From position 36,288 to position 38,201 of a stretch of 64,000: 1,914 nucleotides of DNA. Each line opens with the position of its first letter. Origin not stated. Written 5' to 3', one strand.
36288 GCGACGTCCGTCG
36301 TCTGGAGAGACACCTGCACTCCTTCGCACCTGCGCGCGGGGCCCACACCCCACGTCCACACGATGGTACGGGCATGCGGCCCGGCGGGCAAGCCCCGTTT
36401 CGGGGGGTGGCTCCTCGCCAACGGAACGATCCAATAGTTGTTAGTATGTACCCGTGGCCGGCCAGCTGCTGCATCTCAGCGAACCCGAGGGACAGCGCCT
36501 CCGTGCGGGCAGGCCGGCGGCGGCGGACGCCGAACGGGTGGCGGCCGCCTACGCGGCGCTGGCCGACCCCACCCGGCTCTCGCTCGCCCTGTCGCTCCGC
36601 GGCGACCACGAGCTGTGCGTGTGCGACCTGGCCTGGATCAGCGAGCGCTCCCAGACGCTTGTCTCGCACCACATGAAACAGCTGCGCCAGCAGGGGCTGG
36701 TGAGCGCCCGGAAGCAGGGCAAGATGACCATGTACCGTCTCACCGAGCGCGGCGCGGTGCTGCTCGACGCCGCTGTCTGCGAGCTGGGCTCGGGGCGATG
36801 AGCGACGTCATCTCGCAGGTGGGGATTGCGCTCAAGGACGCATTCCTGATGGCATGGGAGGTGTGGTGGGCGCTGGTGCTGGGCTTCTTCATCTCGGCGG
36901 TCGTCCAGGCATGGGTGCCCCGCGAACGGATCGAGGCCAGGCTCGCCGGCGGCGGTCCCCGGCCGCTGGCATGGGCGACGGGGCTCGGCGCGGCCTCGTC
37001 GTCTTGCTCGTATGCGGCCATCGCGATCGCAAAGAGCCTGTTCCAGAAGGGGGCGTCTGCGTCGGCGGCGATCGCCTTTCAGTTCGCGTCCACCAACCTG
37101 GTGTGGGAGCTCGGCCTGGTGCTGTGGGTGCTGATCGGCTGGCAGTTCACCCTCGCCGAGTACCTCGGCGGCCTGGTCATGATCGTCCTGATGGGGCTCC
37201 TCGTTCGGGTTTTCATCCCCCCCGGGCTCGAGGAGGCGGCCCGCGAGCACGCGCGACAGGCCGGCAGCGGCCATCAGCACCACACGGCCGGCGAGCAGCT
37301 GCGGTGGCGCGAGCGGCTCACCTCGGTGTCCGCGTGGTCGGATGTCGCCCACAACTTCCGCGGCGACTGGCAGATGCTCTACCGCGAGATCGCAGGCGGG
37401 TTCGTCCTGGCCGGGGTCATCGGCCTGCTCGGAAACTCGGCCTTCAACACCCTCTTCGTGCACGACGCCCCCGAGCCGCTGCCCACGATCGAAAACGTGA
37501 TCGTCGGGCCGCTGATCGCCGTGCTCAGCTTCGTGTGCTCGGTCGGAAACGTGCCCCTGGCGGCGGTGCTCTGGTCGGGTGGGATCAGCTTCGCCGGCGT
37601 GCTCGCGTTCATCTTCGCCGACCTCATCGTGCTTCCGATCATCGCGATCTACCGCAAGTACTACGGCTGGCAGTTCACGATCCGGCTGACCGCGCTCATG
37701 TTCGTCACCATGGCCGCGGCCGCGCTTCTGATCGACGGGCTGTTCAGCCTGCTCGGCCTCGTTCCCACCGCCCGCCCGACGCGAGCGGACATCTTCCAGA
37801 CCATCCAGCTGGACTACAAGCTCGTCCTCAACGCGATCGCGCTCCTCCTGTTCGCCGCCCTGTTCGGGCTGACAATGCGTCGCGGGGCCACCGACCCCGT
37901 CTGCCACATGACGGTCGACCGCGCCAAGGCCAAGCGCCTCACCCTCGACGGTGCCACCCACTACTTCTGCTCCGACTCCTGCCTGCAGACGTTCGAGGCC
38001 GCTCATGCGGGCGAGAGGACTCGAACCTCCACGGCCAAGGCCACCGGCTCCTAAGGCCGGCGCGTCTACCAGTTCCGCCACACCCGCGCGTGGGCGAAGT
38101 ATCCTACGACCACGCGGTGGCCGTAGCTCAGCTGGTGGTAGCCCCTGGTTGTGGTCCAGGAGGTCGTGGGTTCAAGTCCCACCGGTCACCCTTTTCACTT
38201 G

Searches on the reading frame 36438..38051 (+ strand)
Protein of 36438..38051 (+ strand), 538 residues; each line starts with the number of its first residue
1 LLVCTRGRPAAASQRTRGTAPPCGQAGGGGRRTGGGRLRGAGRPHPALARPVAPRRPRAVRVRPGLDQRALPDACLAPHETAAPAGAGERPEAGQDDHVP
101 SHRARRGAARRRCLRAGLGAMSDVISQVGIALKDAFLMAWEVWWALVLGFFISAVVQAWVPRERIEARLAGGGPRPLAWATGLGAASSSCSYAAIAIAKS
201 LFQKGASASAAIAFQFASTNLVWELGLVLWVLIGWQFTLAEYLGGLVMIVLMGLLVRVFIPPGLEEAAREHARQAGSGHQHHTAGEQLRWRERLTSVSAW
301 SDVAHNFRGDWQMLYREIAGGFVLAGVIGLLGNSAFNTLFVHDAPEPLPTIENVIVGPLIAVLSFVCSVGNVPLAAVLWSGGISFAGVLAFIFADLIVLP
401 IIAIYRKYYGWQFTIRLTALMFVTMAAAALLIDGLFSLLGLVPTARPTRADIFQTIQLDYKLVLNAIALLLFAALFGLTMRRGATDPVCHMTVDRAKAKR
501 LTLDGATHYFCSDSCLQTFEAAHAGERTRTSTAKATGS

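Call 97: search_protein_families(library=pfam, proteins=[window:36438-38051:+], max_evalue=0.001)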
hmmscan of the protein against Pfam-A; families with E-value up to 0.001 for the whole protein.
window:36438-38051:+ (538 aa): 2 families
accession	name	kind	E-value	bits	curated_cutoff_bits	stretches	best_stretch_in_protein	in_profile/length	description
PF03773.19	ArsP_1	-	6.3e-60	203.2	32.3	1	138-432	12-292/294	Predicted permease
PF04945.19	YHS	-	6e-08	33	30.3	1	485-521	2-38/47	YHS domain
